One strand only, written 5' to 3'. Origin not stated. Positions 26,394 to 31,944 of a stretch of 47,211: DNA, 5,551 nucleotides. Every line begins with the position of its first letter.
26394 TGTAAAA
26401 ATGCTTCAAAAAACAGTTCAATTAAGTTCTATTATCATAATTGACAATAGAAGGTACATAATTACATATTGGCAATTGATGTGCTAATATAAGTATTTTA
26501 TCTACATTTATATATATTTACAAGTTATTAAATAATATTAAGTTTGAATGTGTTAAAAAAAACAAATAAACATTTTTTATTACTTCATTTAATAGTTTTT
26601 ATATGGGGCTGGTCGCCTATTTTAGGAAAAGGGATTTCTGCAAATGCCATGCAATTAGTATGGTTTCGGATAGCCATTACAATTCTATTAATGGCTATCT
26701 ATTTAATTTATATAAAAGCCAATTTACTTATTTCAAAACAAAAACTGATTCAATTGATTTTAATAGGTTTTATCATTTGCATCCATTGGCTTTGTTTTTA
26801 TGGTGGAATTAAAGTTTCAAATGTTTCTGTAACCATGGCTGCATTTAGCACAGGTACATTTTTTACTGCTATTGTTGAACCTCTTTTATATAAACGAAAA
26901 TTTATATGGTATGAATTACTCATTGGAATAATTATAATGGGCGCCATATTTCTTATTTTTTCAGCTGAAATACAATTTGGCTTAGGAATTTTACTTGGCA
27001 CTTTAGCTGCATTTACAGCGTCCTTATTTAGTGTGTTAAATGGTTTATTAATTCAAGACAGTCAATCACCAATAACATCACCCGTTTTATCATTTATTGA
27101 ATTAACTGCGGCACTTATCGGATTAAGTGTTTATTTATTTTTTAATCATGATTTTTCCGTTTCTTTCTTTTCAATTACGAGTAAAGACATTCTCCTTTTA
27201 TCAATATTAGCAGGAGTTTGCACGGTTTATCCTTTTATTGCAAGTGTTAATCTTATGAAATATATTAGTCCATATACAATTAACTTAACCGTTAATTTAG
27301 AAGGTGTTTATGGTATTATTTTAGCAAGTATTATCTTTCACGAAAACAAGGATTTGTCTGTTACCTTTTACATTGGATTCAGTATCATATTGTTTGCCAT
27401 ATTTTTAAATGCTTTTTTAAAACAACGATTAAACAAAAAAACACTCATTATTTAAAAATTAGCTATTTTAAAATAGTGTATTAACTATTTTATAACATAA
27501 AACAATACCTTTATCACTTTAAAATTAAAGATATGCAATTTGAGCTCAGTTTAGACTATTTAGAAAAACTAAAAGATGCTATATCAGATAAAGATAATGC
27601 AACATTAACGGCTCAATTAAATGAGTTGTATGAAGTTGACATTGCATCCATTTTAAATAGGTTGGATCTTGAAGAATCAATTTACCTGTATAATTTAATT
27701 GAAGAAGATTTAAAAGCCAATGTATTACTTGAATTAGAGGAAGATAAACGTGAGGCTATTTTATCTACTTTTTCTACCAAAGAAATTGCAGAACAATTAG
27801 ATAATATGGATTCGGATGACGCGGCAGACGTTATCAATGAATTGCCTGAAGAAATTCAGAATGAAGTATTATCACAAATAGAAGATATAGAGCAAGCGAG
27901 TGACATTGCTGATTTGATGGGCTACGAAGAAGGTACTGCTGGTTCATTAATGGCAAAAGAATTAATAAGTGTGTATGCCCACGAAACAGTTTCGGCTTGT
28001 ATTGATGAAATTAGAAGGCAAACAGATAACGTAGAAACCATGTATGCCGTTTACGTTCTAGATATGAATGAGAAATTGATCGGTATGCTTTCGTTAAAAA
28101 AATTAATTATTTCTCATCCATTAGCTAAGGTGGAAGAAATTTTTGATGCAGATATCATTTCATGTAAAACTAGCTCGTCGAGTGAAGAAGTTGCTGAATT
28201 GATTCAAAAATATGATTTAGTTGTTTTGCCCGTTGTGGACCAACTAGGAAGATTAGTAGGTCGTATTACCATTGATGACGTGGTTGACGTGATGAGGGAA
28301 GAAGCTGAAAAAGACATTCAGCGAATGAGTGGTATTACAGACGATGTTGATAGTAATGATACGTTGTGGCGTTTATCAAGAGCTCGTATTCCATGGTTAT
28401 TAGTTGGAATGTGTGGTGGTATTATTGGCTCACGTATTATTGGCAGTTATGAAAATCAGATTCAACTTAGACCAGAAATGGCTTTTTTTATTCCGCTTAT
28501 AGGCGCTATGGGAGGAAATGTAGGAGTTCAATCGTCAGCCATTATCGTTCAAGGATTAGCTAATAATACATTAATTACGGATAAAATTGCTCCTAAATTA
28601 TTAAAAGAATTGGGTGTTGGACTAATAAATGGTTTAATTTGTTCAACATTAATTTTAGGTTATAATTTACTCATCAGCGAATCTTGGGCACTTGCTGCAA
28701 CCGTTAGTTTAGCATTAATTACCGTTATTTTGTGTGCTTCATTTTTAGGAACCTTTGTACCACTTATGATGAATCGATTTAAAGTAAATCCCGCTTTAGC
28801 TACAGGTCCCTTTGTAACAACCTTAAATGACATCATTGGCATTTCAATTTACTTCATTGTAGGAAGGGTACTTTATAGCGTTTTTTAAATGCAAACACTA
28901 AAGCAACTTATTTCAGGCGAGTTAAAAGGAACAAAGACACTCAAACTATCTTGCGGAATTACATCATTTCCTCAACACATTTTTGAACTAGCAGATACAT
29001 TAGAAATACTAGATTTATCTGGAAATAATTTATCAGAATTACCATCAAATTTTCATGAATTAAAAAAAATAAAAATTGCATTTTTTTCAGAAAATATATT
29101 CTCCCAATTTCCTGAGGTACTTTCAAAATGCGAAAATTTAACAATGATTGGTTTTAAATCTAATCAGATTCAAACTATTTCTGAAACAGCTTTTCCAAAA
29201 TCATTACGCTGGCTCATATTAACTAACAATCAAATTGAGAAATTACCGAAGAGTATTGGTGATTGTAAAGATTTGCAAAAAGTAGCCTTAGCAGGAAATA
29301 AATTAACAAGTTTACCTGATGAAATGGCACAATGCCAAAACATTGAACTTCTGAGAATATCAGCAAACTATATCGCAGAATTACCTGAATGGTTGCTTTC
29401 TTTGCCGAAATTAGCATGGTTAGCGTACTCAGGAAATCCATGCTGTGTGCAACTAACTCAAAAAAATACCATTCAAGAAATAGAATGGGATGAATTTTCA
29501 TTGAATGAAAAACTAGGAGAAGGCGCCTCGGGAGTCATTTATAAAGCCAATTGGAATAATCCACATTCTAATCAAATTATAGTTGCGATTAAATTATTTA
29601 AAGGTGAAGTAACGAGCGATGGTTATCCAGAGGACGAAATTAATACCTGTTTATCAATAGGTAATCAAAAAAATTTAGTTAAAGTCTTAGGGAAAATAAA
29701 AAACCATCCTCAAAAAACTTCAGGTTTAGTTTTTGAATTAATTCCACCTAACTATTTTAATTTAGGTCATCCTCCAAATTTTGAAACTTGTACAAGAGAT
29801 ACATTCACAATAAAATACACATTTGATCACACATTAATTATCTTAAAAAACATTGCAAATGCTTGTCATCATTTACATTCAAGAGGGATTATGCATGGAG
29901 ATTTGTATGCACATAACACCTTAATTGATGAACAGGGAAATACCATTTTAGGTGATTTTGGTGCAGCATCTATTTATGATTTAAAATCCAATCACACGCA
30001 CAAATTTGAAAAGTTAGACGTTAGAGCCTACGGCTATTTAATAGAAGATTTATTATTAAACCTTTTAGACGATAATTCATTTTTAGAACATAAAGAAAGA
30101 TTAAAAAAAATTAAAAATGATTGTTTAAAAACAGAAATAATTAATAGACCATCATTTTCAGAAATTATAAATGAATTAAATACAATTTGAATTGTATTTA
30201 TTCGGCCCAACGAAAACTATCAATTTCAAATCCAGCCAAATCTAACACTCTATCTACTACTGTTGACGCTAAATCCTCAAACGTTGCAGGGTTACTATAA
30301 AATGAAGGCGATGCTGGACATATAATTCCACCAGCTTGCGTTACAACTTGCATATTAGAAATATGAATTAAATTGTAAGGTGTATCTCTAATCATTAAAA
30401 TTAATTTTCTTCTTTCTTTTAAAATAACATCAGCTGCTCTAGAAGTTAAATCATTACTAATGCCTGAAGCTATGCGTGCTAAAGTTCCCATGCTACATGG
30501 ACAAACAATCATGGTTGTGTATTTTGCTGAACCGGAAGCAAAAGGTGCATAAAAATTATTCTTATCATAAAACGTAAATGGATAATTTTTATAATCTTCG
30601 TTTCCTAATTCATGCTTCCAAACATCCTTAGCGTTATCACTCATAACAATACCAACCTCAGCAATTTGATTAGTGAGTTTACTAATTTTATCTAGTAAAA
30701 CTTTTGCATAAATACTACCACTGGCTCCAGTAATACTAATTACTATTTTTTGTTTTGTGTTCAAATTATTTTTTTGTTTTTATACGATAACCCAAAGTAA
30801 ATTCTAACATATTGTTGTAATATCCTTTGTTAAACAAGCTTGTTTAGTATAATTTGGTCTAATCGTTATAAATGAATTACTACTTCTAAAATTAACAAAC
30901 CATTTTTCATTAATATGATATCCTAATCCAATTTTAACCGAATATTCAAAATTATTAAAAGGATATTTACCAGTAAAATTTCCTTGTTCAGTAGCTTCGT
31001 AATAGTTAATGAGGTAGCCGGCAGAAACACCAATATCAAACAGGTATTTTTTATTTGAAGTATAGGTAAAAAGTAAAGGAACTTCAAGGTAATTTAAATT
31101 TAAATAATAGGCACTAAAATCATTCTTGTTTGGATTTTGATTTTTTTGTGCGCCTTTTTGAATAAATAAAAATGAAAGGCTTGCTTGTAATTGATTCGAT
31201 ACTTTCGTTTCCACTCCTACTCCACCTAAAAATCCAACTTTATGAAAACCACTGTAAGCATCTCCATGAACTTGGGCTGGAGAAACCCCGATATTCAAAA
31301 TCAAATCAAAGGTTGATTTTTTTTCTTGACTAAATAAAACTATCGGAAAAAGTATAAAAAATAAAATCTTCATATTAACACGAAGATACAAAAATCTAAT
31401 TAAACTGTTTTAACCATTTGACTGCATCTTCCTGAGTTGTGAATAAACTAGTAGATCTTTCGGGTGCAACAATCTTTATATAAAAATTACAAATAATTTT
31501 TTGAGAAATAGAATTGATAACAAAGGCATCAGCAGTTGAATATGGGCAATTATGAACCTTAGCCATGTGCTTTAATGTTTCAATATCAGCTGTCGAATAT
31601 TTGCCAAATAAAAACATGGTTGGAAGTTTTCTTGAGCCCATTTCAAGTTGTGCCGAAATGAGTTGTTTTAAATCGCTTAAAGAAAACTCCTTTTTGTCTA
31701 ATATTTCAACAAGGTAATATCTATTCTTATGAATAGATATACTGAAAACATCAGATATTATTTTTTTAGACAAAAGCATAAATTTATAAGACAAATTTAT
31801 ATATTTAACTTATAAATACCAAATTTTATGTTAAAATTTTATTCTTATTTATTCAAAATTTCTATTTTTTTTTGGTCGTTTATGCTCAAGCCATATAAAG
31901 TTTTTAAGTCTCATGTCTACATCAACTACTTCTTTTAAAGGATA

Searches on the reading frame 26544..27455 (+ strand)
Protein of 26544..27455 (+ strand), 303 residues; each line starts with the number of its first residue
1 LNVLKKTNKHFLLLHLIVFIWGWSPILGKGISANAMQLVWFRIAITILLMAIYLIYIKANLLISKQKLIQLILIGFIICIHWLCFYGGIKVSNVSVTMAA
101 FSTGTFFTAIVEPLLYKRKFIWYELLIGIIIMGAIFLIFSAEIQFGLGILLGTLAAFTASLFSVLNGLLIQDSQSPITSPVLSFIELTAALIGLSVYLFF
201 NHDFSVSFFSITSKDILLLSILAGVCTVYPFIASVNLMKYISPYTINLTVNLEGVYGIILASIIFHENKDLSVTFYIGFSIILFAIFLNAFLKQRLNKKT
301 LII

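Call 6: search_protein_families(library=pfam, proteins=[window:26544-27455:+], max_evalue=0.001)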
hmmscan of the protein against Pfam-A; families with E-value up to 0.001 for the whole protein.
window:26544-27455:+ (303 aa): 2 families
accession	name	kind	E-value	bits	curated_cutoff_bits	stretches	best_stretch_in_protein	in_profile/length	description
PF00892.27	EamA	-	1.4e-15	58.2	28.2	2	12-139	5-134/135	EamA-like transporter family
PF03151.22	TPT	-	2.5e-06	27.6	30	1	44-288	41-289/291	Triose-phosphate Transporter family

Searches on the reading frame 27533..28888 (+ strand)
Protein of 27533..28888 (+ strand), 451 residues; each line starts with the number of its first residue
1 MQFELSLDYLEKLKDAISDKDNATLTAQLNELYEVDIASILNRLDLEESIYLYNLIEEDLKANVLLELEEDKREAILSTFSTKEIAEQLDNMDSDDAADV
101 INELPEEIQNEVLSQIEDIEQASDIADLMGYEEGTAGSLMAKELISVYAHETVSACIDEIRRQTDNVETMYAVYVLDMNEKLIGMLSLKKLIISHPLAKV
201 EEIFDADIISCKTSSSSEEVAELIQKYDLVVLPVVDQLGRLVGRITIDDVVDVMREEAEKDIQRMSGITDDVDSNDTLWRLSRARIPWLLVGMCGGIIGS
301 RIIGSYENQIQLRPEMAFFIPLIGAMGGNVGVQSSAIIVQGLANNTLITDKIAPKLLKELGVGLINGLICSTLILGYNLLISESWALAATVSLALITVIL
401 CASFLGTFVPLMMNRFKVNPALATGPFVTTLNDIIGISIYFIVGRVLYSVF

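Call 6: search_protein_families(library=pfam, proteins=[window:27533-28888:+], max_evalue=0.001)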
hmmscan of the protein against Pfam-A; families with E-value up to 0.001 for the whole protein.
window:27533-28888:+ (451 aa): 4 families
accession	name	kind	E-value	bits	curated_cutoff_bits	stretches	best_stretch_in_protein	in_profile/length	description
PF01769.21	MgtE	-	9.9e-31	107.1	27.6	1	320-443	1-125/125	Divalent cation transporter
PF03448.22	MgtE_N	-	3.3e-23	82.6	25.9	1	34-133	3-101/102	MgtE intracellular N domain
PF00571.33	CBS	-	3e-14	53.5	24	2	200-255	1-56/57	CBS domain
PF14841.11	FliG_M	-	1.6e-06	28.6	25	1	85-123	16-54/76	FliG middle domain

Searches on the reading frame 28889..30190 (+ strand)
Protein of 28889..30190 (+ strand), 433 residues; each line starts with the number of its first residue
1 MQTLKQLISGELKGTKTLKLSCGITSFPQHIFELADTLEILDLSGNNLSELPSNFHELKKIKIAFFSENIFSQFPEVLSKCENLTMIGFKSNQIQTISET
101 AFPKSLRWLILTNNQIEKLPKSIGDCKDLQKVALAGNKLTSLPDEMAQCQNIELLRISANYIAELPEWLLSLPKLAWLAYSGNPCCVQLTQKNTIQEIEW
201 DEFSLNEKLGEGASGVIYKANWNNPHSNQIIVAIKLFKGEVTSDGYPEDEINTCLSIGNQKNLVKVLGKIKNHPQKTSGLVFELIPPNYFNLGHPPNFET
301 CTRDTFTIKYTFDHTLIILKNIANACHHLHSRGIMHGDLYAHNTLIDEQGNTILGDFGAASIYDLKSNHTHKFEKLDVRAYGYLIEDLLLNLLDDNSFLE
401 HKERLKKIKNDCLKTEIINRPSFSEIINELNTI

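Call 6: search_protein_families(library=pfam, proteins=[window:28889-30190:+], max_evalue=0.001)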
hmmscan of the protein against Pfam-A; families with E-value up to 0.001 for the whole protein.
window:28889-30190:+ (433 aa): 9 families
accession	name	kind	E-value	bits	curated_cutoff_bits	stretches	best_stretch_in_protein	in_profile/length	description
PF07714.23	PK_Tyr_Ser-Thr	-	8.7e-20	71.5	23.1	1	204-370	2-159/258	Protein tyrosine and serine/threonine kinase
PF13855.12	LRR_8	-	9.1e-19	67.4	27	2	129-183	3-59/61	Leucine rich repeat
PF00069.31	Pkinase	-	1e-16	61.6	31.7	1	204-369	2-154/263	Protein kinase domain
PF23598.1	LRR_14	-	1.3e-13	50.9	40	2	106-179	49-120/353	Leucine-rich repeat region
PF12799.13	LRR_4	-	4.9e-11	42.9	27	1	104-143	1-40/44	Leucine Rich repeats (2 copies)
PF00560.39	LRR_1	-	3.6e-08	32.4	20.6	0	38-57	2-22/23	Leucine Rich Repeat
PF06293.20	Kdo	-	5.1e-06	26.5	21.3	1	317-350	122-155/207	Lipopolysaccharide kinase (Kdo/WaaP) family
PF14580.12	LRR_9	-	7.7e-05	22.8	30.5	0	85-167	45-130/175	Leucine-rich repeat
PF13306.12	LRR_5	-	0.00013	22.3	27.7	0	79-159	31-110/127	BspA type Leucine rich repeat region (6 copies)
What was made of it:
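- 28889..30190 (+): LRR + Hanks-type Ser/Thr kinase (433 aa). It is only a candidate alternative kinase and is not shown to belong to the module. Pfam Pkinase, PK_Tyr_Ser-Thr and LRR_8 (call 6).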

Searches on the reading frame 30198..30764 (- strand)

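Call 6: search_protein_families(library=pfam, proteins=[window:30198-30764:-], max_evalue=0.001)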
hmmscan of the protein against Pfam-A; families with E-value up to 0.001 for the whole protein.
window:30198-30764:- (188 aa): 1 family
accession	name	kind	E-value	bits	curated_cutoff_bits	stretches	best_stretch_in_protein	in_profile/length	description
PF02441.25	Flavoprotein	-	4.2e-42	143.9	22.7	1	6-176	2-161/162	Flavoprotein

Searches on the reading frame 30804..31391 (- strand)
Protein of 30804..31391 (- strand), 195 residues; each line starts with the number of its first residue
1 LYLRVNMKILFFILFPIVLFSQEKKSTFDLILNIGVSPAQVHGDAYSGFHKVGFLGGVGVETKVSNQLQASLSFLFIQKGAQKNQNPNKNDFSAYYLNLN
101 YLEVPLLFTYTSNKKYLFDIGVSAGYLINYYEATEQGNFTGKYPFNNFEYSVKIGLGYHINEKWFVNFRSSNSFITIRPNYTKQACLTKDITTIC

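Call 6: search_protein_families(library=pfam, proteins=[window:30804-31391:-], max_evalue=0.001)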
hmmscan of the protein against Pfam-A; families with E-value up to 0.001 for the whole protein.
window:30804-31391:- (195 aa): 2 families
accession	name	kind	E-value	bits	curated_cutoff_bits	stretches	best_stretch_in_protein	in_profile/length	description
PF13568.12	OMP_b-brl_2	-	2.3e-15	57.5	27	1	20-174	1-170/175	Outer membrane protein beta-barrel domain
PF13505.12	OMP_b-brl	-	1.8e-12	48.2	28.7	1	10-169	4-149/175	Outer membrane protein beta-barrel domain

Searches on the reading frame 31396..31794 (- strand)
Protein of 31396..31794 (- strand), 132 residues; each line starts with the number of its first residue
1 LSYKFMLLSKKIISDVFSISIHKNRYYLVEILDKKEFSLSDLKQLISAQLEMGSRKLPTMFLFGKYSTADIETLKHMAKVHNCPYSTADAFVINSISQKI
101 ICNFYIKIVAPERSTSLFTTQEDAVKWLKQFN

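Call 7: search_protein_families(library=pfam, proteins=[window:31396-31794:-], max_evalue=0.001)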
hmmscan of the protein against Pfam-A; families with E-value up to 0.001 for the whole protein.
window:31396-31794:- (132 aa): 1 family
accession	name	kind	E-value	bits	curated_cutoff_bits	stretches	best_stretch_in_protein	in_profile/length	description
PF25056.1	DUF7793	-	2.2e-15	57.1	26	1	32-131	13-112/113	Domain of unknown function (DUF7793)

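Call 21: search_protein_families(library=ncbifam, proteins=[window:31396-31794:-], max_evalue=0.01)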
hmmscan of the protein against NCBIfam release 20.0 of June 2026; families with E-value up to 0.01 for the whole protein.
window:31396-31794:- (132 aa): 0 families

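Call 40: search_solved_structures(query=window:31396-31794:-, max_evalue=10, show_alignments=0)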
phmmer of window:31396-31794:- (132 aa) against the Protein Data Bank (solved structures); distinct sequences matched with E-value up to 10: 1.
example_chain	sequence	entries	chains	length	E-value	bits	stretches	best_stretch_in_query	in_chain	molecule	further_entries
3bl4_A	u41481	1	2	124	0.12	16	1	67-128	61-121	Uncharacterized protein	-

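Call 52: find_homologous_proteins(query=window:31396-31794:-, max_evalue=0.001)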
Query window:31396-31794:- (132 aa): 11 proteins with E <= 0.001 among 40 candidates.
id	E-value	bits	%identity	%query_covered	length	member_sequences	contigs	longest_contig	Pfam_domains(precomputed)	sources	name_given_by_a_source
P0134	4.3e-74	264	97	96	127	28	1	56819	PF25056.2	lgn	-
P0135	1.3e-70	253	93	96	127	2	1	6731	PF25056.2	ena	-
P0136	1.5e-70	253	92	96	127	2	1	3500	PF25056.2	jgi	jgi:hypothetical protein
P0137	5.0e-70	251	91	96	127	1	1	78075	PF25056.2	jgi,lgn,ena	jgi:hypothetical protein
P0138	1.2e-64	234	86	96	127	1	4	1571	PF25056.2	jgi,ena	jgi:hypothetical protein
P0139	9.9e-35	137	52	87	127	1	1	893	PF25056.2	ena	-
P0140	9.5e-29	118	47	96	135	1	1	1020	PF25056.2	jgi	-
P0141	1.3e-28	118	47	95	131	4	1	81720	PF25056.2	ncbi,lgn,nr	ncbi:MAG: hypothetical protein H7141_04675 [Burkholderiales bacterium]|nr:hypothetical protein [Bact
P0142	2.8e-26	110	44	95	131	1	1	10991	PF25056.2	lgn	-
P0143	3.1e-25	107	44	93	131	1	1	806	PF25056.2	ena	-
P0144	9.5e-20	89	38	87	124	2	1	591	PF25056.2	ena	-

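Call 62: predict_structure(alignment_id=A4)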
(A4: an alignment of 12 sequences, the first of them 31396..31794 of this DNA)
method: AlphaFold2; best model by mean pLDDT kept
length: 132 residues; sequences in the alignment: 12
mean_pLDDT: 75.9   pTM: 0.73
mean pLDDT of the five models: 75.9, 69.0, 63.7, 60.9, 59.0
residues with pLDDT >= 90: 8; 70-90: 83; 50-70: 33; < 50: 8
segments of 3 or more residues with pLDDT < 50: 1-8
pLDDT, mean of each block of 10 residues (from residue 1): 42 88 83 89 87 79 86 76 67 74 64 72 84 62
secondary structure, 60 per line:
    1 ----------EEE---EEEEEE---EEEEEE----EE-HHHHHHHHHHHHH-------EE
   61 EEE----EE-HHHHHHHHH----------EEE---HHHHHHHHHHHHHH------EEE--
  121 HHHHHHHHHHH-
elements in order: E11-13 E17-22 E26-31 H39-51 E59-63 H71-79 E90-92 H96-109 E116-118 H121-131
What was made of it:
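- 31396..31794 (-): DUF7793 protein (132 aa) with a predicted STAS/SpoIIAA-like fold. It is a distant paralog of the DUF7793 genes that precede SiaB-SiaC in sister clusters. A link to the module is possible but unproven. AF2 model with pLDDT 76 (call 62).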

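Call 64: fold_search(model_id=the predicted structure, library=pdb)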
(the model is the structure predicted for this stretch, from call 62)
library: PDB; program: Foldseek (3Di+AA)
matches with E <= 10: 783; with E <= 0.001: 2
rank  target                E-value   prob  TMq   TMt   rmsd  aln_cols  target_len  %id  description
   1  2q3l_A                5.4e-04  1.00  0.52  0.54   6.1       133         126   15  CRYSTAL STRUCTURE OF AN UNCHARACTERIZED PROTEIN FROM DUF3478 FAMILY WITH A SPOIIAA-LIKE FOLD (SHEW_3102) FROM SHEWANEL (released 2007-06-12)
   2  2q3l_B                8.5e-04  1.00  0.53  0.56   5.5       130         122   15  CRYSTAL STRUCTURE OF AN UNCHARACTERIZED PROTEIN FROM DUF3478 FAMILY WITH A SPOIIAA-LIKE FOLD (SHEW_3102) FROM SHEWANEL (released 2007-06-12)
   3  2ook_A                1.5e-03  0.97  0.40  0.41   7.1       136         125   14  Crystal structure of a protein with unknown function (YP_749275.1) from Shewanella Frigidimarina NCIMB 400 at 1.80 A r (released 2007-02-06)
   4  4xs5_A                1.0e-02  1.00  0.63  0.69   3.4       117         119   12  Crystal structure of Sulfate transporter/antisigma-factor antagonist STAS from Dyadobacter fermentans DSM 18053 (released 2015-02-11)
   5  9ias_A                1.1e-02  1.00  0.57  0.17   5.0       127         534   14  Sulfate transporter SLC26A11 in nanodiscs with nanobody Nb4 (released 2026-03-04)
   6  8sxg_B                1.7e-02  0.98  0.51  0.21   7.7       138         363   11  The C-terminal protease CtpA-LbcA complex of pseudomonas aeruginosa with the TPR at the low position (released 2024-03-06)
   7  4di1_A                1.8e-02  0.63  0.29  0.18  10.3       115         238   10  Crystal structure of enoyl-CoA hydratase EchA17 from Mycobacterium marinum (released 2012-02-08)
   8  1thn_B                2.1e-02  0.99  0.56  0.62   4.0       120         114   12  Crystal Structures of the ADP and ATP bound forms of the Bacillus Anti-sigma factor SpoIIAB in complex with the Anti-a (released 2004-06-15)
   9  1tid_D                2.1e-02  0.99  0.54  0.60   4.2       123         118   11  Crystal Structures of the ADP and ATP bound forms of the Bacillus Anti-sigma factor SpoIIAB in complex with the Anti-a (released 2004-06-15)
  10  1h4x_A                2.4e-02  0.95  0.48  0.55   5.0       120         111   12  Structure of the Bacillus Cell Fate Determinant SpoIIAA in the Phosphorylated Form (released 2001-07-06)
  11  2ook_B                2.5e-02  0.94  0.48  0.51   6.1       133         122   14  Crystal structure of a protein with unknown function (YP_749275.1) from Shewanella Frigidimarina NCIMB 400 at 1.80 A r (released 2007-02-06)
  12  4xs5_C                2.7e-02  1.00  0.59  0.62   3.9       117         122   12  Crystal structure of Sulfate transporter/antisigma-factor antagonist STAS from Dyadobacter fermentans DSM 18053 (released 2015-02-11)
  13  9ikv_A                2.9e-02  0.97  0.50  0.15   4.6       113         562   12  human SLC26A7 with iodide (released 2025-07-02)
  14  3bl4_A                3.5e-02  0.51  0.30  0.33  15.6       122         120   16  Crystal structure of a protein with unknown function (arth_0117) from arthrobacter sp. fb24 at 2.20 A resolution (released 2007-12-18)
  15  4di1_C                4.0e-02  0.80  0.45  0.28   8.5       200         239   10  Crystal structure of enoyl-CoA hydratase EchA17 from Mycobacterium marinum (released 2012-02-08)
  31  4xs5_B                1.1e-01  0.84  0.48  0.54   6.5       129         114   10  Crystal structure of Sulfate transporter/antisigma-factor antagonist STAS from Dyadobacter fermentans DSM 18053 (released 2015-02-11)
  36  4xs5_D                1.3e-01  0.96  0.60  0.65   5.3       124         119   10  Crystal structure of Sulfate transporter/antisigma-factor antagonist STAS from Dyadobacter fermentans DSM 18053 (released 2015-02-11)
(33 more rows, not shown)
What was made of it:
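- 31396..31794 (-): Foldseek hits to 2q3l, 4xs5 and 1thn, with apo-SiaC at rank 32 (call 64).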
